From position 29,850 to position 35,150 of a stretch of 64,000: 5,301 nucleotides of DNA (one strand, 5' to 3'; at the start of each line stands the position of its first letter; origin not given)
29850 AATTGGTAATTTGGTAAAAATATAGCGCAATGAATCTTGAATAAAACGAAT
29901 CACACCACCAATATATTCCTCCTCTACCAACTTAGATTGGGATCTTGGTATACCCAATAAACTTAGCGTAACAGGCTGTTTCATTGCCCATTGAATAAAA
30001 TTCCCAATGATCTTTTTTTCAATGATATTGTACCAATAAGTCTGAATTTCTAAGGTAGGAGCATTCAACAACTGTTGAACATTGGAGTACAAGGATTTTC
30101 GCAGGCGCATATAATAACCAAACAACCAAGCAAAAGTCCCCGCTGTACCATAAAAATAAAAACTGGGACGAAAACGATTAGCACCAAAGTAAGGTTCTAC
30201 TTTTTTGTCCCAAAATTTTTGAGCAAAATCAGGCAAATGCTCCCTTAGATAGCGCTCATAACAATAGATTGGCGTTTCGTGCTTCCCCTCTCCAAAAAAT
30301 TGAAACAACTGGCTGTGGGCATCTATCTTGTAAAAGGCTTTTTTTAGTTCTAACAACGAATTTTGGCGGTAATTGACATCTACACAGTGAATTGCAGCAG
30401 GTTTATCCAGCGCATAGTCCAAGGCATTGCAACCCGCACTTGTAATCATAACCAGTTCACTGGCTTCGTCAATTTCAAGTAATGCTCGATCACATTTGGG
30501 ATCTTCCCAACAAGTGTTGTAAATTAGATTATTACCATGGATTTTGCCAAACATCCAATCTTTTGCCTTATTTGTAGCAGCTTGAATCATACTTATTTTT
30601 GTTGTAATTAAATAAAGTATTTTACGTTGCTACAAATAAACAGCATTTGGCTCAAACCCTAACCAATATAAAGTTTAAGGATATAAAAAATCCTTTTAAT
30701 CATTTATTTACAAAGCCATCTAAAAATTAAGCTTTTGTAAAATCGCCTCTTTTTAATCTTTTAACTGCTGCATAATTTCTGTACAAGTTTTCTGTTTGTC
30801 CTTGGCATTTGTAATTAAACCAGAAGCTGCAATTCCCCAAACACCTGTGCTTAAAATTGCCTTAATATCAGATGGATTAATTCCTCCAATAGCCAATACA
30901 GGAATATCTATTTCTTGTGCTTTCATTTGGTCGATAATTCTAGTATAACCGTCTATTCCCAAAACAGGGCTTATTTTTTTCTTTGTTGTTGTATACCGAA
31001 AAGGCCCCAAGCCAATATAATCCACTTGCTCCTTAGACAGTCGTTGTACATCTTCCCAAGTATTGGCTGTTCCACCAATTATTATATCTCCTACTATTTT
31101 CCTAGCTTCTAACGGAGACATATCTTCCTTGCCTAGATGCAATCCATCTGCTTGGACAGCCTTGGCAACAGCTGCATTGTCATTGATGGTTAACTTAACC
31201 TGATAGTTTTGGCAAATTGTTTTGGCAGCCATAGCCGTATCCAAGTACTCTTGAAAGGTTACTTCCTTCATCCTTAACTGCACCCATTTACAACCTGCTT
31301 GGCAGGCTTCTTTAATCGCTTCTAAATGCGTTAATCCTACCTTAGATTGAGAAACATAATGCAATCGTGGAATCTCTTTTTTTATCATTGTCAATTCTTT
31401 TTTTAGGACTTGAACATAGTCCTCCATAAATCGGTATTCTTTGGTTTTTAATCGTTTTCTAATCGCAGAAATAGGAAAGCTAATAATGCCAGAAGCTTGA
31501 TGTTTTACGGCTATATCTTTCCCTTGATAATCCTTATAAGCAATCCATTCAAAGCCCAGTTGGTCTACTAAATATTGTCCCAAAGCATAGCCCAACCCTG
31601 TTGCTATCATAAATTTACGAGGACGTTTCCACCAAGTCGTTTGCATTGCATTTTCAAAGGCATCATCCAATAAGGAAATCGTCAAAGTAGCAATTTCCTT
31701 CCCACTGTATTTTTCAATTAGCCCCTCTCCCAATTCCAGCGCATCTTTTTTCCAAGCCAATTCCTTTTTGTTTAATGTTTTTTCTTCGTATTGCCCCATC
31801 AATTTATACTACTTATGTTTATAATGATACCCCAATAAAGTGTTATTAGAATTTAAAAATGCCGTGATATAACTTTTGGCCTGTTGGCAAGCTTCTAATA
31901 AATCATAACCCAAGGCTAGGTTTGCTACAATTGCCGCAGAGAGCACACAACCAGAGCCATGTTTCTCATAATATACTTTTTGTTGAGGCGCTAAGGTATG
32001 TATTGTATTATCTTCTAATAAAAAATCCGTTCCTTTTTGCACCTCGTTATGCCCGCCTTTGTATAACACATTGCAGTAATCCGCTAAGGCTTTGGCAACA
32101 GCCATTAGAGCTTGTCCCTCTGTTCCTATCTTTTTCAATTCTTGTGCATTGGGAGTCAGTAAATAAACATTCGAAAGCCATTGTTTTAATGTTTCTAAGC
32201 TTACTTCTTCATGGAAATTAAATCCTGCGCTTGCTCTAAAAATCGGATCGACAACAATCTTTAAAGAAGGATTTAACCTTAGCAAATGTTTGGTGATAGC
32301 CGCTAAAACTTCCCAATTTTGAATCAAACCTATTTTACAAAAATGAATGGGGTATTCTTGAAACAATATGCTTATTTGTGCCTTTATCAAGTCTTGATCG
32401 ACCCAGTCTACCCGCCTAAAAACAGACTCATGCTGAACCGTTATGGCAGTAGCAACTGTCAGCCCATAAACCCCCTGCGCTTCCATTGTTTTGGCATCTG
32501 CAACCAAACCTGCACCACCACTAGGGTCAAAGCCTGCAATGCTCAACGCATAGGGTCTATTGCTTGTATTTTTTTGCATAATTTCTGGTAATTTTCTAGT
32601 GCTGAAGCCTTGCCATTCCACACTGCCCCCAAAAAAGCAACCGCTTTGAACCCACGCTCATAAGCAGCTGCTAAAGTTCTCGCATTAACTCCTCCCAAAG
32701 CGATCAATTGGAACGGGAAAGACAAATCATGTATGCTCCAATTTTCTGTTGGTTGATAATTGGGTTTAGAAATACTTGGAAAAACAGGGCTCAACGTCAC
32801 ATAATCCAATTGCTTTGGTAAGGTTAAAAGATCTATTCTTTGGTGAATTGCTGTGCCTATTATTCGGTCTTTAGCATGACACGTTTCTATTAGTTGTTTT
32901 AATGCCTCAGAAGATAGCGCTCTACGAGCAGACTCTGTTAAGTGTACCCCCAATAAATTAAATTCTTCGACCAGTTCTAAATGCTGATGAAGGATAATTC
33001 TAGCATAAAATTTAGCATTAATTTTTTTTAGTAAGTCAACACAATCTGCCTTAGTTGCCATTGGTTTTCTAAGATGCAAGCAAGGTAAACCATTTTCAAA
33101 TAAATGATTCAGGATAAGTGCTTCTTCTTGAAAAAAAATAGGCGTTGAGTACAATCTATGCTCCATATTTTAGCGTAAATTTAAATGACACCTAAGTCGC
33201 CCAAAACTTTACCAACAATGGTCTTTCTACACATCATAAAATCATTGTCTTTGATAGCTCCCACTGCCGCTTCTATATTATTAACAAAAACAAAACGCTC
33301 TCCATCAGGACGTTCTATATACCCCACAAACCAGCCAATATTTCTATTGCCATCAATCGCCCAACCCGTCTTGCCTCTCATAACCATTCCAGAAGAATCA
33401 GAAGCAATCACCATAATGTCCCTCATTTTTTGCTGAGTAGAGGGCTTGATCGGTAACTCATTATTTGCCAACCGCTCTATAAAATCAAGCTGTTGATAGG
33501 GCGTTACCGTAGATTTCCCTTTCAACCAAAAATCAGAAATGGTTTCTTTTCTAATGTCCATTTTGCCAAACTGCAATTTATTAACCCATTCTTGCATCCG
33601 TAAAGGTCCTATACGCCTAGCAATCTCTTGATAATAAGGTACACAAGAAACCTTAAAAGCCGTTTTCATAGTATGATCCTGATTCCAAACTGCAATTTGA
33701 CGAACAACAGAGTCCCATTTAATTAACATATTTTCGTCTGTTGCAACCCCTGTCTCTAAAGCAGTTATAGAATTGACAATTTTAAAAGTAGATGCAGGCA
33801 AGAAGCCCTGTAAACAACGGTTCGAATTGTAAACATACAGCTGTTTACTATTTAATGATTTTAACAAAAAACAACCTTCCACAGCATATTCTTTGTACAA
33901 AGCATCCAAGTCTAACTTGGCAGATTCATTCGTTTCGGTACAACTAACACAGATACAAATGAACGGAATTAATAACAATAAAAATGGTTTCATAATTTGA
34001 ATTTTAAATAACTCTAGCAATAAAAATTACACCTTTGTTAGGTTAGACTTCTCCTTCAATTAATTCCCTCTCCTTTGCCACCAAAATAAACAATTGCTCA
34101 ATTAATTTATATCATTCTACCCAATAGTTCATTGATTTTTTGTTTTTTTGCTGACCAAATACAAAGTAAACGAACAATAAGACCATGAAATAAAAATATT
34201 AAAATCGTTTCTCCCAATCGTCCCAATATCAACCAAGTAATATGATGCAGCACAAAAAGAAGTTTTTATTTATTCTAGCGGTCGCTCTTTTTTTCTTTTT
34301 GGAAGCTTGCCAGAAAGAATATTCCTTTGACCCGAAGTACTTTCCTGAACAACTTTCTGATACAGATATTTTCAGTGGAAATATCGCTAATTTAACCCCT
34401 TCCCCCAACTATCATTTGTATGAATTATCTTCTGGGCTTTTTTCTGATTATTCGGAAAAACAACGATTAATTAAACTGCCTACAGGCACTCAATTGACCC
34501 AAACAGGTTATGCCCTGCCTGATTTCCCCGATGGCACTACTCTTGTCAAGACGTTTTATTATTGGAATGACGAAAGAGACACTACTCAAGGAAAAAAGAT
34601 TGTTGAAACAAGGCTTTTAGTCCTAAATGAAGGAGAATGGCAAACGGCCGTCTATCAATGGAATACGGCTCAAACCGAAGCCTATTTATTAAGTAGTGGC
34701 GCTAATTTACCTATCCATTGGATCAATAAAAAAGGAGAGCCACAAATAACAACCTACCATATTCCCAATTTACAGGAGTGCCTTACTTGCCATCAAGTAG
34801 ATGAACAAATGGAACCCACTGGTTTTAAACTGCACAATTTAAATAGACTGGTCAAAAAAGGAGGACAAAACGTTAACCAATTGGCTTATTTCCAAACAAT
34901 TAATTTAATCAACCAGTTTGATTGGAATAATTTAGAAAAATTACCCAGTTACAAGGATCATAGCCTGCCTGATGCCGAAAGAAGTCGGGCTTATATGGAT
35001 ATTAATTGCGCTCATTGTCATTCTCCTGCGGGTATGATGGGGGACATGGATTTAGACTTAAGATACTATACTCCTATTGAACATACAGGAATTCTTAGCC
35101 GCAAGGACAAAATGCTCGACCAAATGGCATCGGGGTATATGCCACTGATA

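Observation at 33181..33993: Stand-alone class D (OXA-like) beta-lactamase gene abutting the thiamine genes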

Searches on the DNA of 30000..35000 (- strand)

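Call 10: search_rna_families(source=window, start=30000, end=35000, threshold=evalue, max_evalue=5)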
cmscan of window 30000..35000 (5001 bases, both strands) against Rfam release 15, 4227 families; matches with E-value up to 5: 1.
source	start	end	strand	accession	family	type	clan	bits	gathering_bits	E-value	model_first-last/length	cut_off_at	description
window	31171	31270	-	RF02111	IS009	Gene;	-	16.6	117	1.1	1-199/199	no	IS009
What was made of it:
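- Tried and rejected: None was found in 30000..35000 at E <= 5, apart from one chance IS009 hit (call 10).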

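Call 28: search_rna_families(sources=[L001, L004, L005, L006, L007, L008, L009, L010], threshold=gathering)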
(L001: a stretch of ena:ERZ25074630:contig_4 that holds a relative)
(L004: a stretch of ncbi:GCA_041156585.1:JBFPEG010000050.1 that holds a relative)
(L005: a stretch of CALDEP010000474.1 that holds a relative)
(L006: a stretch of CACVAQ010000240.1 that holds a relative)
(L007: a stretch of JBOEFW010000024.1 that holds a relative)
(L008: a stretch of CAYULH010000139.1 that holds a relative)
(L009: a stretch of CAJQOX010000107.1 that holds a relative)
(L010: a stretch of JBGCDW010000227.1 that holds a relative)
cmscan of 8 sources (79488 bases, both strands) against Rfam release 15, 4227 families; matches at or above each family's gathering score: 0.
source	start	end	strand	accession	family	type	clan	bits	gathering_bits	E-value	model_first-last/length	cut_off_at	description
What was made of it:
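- Tried and rejected: None was found in 8 related Aureispira loci (call 28).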

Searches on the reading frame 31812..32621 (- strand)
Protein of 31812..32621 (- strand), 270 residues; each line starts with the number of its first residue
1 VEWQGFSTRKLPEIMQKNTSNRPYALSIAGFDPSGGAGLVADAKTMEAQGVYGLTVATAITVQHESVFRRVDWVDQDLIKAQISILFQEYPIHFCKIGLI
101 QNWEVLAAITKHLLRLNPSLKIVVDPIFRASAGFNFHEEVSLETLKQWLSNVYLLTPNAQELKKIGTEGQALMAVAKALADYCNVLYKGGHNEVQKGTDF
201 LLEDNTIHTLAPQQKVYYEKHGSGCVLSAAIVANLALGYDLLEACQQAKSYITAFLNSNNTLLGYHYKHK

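Call 4: search_protein_families(library=ncbifam, proteins=[window:31812-32621:-], max_evalue=0.001)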
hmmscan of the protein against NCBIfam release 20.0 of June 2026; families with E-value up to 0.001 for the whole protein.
window:31812-32621:- (270 aa): 10 families
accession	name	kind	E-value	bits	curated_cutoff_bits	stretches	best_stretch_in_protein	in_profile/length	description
TIGR00097.1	HMP-P_kinase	equivalog_domain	2.3e-51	174.5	204.95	1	25-259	1-241/254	bifunctional hydroxymethylpyrimidine kinase/phosphomethylpyrimidine kinase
NF011301.0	PRK14713.1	equivalog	2.1e-40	139.1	512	1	16-262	15-268/534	bifunctional hydroxymethylpyrimidine kinase/phosphomethylpyrimidine kinase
NF006346.0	PRK08573.1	equivalog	3.3e-36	125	528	1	23-255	5-243/450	bifunctional hydroxymethylpyrimidine kinase/phosphomethylpyrimidine kinase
NF007070.0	PRK09517.1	equivalog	4.7e-31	107.9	761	1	18-261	237-487/755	multifunctional thiamine-phosphate pyrophosphorylase/synthase/phosphomethylpyrimidine kinase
NF009077.0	PRK12412.1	equivalog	8.7e-25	87.6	385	1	24-257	5-247/274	pyridoxine/pyridoxal/pyridoxamine kinase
NF009259.0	PRK12616.1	equivalog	5.6e-24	85.2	390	1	25-261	6-252/270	bifunctional hydroxymethylpyrimidine kinase/phosphomethylpyrimidine kinase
NF009078.0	PRK12413.1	equivalog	4.9e-21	75.5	225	1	24-257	5-241/253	bifunctional hydroxymethylpyrimidine kinase/phosphomethylpyrimidine kinase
NF006034.0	PRK08176.1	equivalog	3.3e-06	26.5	342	1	98-257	98-265/283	pyridoxine/pyridoxal/pyridoxamine kinase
NF004398.0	PRK05756.1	equivalog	1.3e-05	24.7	292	1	104-258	91-256/287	pyridoxal kinase PdxY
TIGR00687.1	pyridox_kin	equivalog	0.00099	18.6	144.5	0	107-261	94-260/288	pyridoxal kinase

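Call 5: search_protein_families(library=pfam, proteins=[window:31812-32621:-], max_evalue=0.001)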
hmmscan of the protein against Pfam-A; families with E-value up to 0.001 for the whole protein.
window:31812-32621:- (270 aa): 2 families
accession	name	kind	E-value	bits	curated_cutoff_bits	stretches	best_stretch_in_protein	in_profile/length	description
PF08543.17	Phos_pyr_kin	-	3.2e-56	190.9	27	1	32-260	1-236/246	Phosphomethylpyrimidine kinase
PF00294.29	PfkB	-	0.00019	21.3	25.8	1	107-248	145-282/302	pfkB family carbohydrate kinase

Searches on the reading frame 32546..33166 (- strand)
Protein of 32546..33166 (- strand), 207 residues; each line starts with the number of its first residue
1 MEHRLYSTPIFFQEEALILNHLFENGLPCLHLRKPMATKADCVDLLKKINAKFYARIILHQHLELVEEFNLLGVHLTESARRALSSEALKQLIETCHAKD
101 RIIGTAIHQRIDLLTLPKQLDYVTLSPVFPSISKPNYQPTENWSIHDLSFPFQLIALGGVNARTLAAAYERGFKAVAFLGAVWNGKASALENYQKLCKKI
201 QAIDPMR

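Call 4: search_protein_families(library=ncbifam, proteins=[window:32546-33166:-], max_evalue=0.001)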
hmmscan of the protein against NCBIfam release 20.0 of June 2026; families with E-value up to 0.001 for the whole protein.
window:32546-33166:- (207 aa): 5 families
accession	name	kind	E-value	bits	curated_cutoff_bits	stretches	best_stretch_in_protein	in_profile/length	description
NF006530.0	PRK08999.1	equivalog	1.2e-14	54.1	245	1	19-184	151-314/315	Nudix family hydrolase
NF002727.0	PRK02615.1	equivalog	5e-10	38.7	335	1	19-201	165-345/349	thiamine phosphate synthase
TIGR00693.1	thiE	equivalog_domain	5.9e-10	38.7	145.1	1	17-186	18-188/197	thiamine phosphate synthase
NF000736.0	PRK00043.2-3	equivalog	4.1e-06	26.4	227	1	44-189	48-195/207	thiamine phosphate synthase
NF005819.0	PRK07695.1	equivalog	0.0001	22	251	1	25-200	26-197/205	thiazole tautomerase TenI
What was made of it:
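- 32543..33166 (-): Divergent TMP-TENI family protein (TenI/ThiE-like, 207 aa). Call 4: all NCBIfam hits below their cut-offs.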

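Call 5: search_protein_families(library=pfam, proteins=[window:32546-33166:-], max_evalue=0.001)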
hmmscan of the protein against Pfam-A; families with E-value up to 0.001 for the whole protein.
window:32546-33166:- (207 aa): 1 family
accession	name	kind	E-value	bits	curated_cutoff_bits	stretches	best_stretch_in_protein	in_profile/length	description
PF02581.23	TMP-TENI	-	2.1e-15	57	27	1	18-181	17-179/180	Thiamine monophosphate synthase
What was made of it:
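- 32543..33166 (-): Call 5: PF02581 at 57 bits.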
